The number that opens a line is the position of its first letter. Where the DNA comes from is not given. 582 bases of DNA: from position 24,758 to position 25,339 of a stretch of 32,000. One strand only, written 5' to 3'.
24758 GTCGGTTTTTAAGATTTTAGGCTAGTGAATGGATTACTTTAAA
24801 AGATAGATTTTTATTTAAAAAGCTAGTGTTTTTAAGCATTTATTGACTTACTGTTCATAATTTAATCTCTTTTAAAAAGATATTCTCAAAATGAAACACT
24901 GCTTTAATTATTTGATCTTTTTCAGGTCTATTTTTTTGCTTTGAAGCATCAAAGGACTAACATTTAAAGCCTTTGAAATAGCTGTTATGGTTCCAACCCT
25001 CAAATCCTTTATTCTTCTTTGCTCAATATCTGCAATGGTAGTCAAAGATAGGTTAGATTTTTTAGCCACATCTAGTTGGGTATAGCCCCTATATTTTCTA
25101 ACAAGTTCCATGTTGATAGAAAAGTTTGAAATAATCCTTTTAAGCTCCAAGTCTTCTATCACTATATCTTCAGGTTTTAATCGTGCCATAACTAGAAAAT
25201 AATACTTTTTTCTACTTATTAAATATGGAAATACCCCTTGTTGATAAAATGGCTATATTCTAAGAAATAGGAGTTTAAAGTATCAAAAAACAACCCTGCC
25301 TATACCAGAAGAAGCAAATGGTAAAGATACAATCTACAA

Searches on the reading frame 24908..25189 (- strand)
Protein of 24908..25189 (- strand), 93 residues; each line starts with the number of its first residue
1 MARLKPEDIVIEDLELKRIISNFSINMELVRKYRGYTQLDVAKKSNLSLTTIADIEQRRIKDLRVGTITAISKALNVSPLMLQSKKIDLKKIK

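Call 3: search_protein_families(library=pfam, proteins=[window:24908-25189:-], max_evalue=1)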
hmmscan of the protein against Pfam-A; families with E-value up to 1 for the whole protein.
window:24908-25189:- (93 aa): 10 families
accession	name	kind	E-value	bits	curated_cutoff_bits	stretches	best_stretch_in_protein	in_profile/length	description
PF01381.28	HTH_3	-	1.1e-08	35.4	23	1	30-79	4-52/55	Helix-turn-helix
PF13443.12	HTH_26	-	8.5e-06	26.4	22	1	32-79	7-54/63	Cro/C1-type HTH DNA-binding domain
PF13560.12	HTH_31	-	9.8e-05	23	27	1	30-79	9-58/64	Helix-turn-helix domain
PF13413.12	HTH_25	-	0.00044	20.5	24.6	1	30-64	5-39/62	Helix-turn-helix domain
PF12844.13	HTH_19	-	0.0028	18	30.2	1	29-82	6-58/64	Helix-turn-helix domain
PF13412.12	HTH_24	-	0.011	15.7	21.9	1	31-53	13-35/48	Winged helix-turn-helix DNA-binding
PF04545.22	Sigma70_r4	-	0.019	14.9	24.1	1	31-64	16-49/50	Sigma-70, region 4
PF13384.12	HTH_23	-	0.021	15.1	24.6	0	28-55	9-37/50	Homeodomain-like domain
PF18255.9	SAM_DprA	-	0.029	14.8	26.2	1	45-91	15-61/62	DNA processing protein A sterile alpha motif domain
PF13542.12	HTH_Tnp_ISL3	-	0.24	11.3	27.4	0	61-78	22-39/51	Helix-turn-helix domain of transposase family ISL3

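Call 4: search_protein_families(library=padloc, proteins=[window:24908-25189:-], max_evalue=1)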
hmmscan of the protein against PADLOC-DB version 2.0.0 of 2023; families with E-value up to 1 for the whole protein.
window:24908-25189:- (93 aa): 9 families
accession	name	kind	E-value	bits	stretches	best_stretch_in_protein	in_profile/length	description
PDLC02926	HTH_VI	-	1.6e-07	29.5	1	26-86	5-66/92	-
PDLC03668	Control_protein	-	4.5e-07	28.3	1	19-81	5-66/79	control protein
PDLC03954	RmrA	-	1.6e-05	22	1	18-85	5-72/380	-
PDLC03949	RmrA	-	0.00018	18.5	1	27-87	7-66/363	-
PDLC04142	capH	-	0.0008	18.4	1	28-79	12-62/103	capH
PDLC03671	Control_protein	-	0.0029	15.8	1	25-80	14-71/84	control protein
PDLC04133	mad1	-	0.0046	15.2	1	34-57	4-27/60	mads_1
PDLC03946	RmrA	-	0.017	11.9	1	27-77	7-56/357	-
PDLC03953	RmrA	-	0.031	11.5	1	29-77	12-59/373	-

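Call 5: search_protein_families(library=ncbifam, proteins=[window:24908-25189:-], max_evalue=1)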
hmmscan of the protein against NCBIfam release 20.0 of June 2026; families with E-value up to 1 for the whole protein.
window:24908-25189:- (93 aa): 7 families
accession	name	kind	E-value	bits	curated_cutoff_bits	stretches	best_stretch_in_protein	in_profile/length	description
TIGR03070.1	couple_hipB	subfamily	5e-06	26.4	71.65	1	29-76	9-55/58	type II toxin-antitoxin system Y4mF family antitoxin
NF047948.1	male_kill_WMK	equivalog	0.00042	19.9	300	1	25-86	165-225/300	WO male-killing family protein Wmk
NF041951.1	phage_RstR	subfamily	0.00048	20.4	80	1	23-82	3-61/108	RstR family transcriptional repressor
NF007271.0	PRK09726.1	equivalog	0.00089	19.2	79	1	26-80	16-69/88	type II toxin-antitoxin system antitoxin HipB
NF010465.0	PRK13890.1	equivalog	0.016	15.3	96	1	26-89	9-72/121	conjugal transfer protein TrbA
NF007408.0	PRK09943.1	equivalog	0.038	13.5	211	1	27-82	12-63/185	HTH-type transcriptional regulator PuuR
NF006015.0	PRK08154.1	subfamily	0.04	13.1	204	1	18-81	26-88/314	anaerobic benzoate catabolism transcriptional regulator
